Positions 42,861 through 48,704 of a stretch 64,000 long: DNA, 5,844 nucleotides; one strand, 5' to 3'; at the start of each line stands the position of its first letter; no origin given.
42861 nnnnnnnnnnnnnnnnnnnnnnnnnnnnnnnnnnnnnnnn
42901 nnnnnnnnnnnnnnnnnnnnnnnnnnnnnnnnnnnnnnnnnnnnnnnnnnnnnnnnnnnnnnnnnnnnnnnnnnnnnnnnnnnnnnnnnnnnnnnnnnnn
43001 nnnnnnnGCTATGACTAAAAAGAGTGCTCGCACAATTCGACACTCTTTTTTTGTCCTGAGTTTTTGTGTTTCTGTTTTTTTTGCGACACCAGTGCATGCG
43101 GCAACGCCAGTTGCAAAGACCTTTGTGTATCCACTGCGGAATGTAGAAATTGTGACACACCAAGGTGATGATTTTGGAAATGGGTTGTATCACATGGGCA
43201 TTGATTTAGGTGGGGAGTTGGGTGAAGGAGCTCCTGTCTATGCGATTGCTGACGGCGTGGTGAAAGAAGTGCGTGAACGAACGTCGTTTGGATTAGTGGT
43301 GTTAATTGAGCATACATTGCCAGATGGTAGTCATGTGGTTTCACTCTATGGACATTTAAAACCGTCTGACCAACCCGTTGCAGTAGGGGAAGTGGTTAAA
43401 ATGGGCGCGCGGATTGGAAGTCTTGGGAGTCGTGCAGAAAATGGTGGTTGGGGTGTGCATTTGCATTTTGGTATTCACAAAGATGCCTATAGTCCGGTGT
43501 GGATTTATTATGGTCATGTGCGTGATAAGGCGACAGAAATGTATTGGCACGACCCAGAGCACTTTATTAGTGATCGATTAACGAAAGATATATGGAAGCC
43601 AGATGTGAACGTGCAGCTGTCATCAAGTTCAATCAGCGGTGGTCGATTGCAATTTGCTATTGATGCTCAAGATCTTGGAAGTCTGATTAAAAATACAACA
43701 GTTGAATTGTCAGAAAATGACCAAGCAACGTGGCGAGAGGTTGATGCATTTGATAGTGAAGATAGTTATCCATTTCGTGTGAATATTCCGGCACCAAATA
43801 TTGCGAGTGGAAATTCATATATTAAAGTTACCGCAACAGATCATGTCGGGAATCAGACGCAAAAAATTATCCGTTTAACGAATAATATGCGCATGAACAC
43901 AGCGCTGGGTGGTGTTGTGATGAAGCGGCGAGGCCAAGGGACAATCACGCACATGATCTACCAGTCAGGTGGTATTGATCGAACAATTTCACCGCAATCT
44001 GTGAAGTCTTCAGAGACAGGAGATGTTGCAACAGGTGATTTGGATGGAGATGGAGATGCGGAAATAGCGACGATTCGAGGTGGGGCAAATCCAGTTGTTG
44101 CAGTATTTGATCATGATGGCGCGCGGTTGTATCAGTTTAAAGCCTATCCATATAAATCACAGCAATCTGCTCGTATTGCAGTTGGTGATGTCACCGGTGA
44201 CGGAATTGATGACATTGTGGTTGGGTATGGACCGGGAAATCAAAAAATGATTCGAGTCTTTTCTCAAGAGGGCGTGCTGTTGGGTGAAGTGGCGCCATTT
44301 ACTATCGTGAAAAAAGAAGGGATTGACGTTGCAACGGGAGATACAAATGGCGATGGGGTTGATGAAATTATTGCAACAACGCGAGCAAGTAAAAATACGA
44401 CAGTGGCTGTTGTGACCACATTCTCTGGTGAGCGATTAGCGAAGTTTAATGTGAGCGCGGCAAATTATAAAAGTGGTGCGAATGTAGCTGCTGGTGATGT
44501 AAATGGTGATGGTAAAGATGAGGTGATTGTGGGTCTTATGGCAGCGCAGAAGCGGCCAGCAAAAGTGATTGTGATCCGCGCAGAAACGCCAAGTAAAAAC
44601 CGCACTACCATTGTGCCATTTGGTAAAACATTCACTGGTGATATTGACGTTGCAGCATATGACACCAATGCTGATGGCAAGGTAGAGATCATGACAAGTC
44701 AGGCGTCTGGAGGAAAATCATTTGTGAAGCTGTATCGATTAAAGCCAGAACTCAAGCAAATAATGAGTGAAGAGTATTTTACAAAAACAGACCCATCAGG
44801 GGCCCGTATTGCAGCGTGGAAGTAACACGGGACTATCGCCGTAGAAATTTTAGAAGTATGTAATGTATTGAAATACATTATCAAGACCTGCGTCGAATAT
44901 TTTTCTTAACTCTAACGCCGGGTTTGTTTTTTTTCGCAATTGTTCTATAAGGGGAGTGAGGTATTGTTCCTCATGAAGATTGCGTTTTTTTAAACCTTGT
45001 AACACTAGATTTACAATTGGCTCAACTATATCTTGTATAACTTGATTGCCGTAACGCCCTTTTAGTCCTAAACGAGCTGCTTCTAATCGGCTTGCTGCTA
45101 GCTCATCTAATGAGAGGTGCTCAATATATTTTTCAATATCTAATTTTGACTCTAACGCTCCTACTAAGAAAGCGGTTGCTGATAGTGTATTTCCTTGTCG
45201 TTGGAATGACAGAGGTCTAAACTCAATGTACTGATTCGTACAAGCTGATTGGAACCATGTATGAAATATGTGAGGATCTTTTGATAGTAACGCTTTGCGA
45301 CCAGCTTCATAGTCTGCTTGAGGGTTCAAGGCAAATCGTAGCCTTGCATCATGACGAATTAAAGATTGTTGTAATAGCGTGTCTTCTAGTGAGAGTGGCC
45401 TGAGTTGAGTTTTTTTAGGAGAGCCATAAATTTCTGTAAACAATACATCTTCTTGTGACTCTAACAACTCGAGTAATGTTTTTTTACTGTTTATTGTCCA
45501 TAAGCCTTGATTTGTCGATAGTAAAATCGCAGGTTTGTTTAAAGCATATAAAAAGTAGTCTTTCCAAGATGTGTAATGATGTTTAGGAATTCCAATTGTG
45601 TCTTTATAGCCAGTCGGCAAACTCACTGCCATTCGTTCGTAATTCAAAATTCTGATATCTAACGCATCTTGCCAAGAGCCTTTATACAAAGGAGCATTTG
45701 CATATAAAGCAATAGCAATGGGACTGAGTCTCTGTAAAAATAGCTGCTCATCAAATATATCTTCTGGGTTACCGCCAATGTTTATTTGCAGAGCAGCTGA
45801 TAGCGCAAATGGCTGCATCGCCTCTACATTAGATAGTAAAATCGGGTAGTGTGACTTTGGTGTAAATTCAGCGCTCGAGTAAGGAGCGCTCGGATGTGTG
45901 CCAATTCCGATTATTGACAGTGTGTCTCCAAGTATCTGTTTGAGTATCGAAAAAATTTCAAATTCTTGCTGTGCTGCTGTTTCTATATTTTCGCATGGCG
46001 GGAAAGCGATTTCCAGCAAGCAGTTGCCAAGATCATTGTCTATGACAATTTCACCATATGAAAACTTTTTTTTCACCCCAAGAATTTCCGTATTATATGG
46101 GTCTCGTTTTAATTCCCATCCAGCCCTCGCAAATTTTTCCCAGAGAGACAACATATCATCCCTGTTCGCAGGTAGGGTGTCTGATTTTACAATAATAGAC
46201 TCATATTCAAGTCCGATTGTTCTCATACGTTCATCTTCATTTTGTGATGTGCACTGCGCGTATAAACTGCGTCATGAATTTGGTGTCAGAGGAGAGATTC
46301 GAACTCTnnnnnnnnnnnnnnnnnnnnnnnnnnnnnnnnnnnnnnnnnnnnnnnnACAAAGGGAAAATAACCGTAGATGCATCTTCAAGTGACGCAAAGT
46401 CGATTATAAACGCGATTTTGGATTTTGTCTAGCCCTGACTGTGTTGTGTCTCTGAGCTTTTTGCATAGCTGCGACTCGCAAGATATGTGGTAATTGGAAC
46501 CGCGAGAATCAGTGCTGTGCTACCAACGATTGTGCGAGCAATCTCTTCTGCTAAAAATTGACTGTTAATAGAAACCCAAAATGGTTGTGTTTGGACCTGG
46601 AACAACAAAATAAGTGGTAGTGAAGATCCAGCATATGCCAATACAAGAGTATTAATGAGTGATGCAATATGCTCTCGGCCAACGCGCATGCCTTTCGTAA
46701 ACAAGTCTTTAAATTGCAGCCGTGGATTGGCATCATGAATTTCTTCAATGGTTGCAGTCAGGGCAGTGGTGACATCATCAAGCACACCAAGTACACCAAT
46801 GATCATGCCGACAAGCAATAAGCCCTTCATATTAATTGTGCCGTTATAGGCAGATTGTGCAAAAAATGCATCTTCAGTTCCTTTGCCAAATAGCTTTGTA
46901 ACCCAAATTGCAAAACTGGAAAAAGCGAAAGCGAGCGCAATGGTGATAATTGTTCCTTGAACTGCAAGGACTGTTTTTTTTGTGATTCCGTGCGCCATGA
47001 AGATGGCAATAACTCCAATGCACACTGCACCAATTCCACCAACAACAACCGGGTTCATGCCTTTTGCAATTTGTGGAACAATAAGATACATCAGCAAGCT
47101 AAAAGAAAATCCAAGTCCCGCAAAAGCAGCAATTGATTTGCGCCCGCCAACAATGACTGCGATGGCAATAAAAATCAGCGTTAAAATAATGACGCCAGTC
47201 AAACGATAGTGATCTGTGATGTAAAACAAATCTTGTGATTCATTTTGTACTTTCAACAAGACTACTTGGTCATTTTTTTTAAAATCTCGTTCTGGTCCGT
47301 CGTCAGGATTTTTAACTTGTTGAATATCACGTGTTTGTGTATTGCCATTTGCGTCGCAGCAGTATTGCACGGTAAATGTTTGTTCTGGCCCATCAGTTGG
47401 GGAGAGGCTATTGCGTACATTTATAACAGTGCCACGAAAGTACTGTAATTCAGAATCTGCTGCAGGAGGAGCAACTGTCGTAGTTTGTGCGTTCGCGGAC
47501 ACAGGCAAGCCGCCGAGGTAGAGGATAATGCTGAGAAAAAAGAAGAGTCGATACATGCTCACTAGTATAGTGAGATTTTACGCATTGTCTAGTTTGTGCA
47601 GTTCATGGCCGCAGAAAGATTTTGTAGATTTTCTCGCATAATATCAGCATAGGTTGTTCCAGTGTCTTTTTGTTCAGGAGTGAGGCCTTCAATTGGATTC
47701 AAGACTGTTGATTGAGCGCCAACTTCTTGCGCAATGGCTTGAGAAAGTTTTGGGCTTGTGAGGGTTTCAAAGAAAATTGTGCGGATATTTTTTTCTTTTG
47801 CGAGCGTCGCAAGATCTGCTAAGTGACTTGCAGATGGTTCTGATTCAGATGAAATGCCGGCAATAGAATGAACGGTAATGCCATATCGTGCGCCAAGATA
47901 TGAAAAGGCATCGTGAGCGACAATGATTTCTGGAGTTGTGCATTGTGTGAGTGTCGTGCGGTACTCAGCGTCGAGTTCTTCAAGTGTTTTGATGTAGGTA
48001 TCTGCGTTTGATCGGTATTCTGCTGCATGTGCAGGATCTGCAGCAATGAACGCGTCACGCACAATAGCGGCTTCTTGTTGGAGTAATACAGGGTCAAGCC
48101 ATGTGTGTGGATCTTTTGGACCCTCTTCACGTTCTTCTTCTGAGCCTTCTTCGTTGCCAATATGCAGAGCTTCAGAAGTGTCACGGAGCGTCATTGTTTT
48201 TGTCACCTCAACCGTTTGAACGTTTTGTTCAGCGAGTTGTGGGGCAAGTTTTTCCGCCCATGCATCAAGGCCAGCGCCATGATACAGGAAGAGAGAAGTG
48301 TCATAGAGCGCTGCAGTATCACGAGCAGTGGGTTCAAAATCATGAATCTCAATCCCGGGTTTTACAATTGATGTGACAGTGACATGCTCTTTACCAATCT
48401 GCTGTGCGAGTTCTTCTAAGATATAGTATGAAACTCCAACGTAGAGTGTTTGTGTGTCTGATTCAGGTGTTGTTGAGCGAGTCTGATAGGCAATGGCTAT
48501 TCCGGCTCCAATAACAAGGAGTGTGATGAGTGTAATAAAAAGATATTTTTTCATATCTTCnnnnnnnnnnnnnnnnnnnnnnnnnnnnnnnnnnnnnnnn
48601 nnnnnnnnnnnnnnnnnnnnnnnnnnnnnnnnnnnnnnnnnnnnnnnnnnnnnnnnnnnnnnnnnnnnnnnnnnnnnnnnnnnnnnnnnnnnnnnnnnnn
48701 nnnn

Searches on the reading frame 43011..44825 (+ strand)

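Call 20: search_protein_families(library=pfam, proteins=[window:43011-44825:+])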
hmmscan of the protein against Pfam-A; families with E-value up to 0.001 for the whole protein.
window:43011-44825:+ (604 aa): 4 families
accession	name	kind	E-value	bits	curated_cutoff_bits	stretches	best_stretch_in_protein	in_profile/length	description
PF01839.29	FG-GAP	-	1.1e-17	63.9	22.1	2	389-409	5-25/37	FG-GAP repeat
PF01551.29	Peptidase_M23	-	1.2e-17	64.3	28.7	1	60-158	2-90/96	Peptidase family M23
PF13517.12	FG-GAP_3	-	2.9e-16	60.2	26.9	3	343-404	1-61/61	FG-GAP-like repeat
PF25292.1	Beta-prop_CGLA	-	9.2e-05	22.5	26.8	0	337-428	32-113/316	Lambda-carrageenase beta-propeller domain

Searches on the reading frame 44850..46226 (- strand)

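Call 20: search_protein_families(library=pfam, proteins=[window:44850-46226:-])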
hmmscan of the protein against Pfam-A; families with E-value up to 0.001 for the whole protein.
window:44850-46226:- (458 aa): 1 family
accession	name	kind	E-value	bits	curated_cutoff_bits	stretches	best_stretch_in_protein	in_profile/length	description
PF04107.18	GCS2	-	3.5e-11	43.4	21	1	61-201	37-183/291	Glutamate-cysteine ligase family 2(GCS2)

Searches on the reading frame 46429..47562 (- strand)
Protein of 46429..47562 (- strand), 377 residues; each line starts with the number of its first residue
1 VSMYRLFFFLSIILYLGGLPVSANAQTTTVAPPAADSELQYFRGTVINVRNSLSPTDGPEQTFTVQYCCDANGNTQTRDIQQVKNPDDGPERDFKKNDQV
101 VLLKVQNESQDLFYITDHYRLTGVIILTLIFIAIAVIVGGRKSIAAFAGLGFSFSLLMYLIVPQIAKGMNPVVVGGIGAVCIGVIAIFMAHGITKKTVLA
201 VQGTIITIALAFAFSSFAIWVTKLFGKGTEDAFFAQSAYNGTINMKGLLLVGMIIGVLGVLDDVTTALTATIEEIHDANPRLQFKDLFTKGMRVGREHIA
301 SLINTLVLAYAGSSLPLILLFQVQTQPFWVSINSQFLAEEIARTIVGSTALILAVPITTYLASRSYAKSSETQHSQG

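Call 21: search_protein_families(library=pfam, proteins=[window:46429-47562:-])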
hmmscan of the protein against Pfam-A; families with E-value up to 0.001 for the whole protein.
window:46429-47562:- (377 aa): 1 family
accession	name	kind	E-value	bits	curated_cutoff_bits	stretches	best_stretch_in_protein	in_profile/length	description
PF07907.16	YibE_F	-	8.1e-68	229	27.2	1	125-363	2-240/241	YibE/F-like protein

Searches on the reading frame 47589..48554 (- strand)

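Call 21: search_protein_families(library=pfam, proteins=[window:47589-48554:-])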
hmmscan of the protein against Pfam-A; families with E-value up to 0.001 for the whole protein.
window:47589-48554:- (321 aa): 1 family
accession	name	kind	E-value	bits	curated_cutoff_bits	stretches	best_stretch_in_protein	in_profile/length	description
PF01297.22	ZnuA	-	1.4e-78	264.4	29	1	40-316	2-263/263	Zinc-uptake complex component A periplasmic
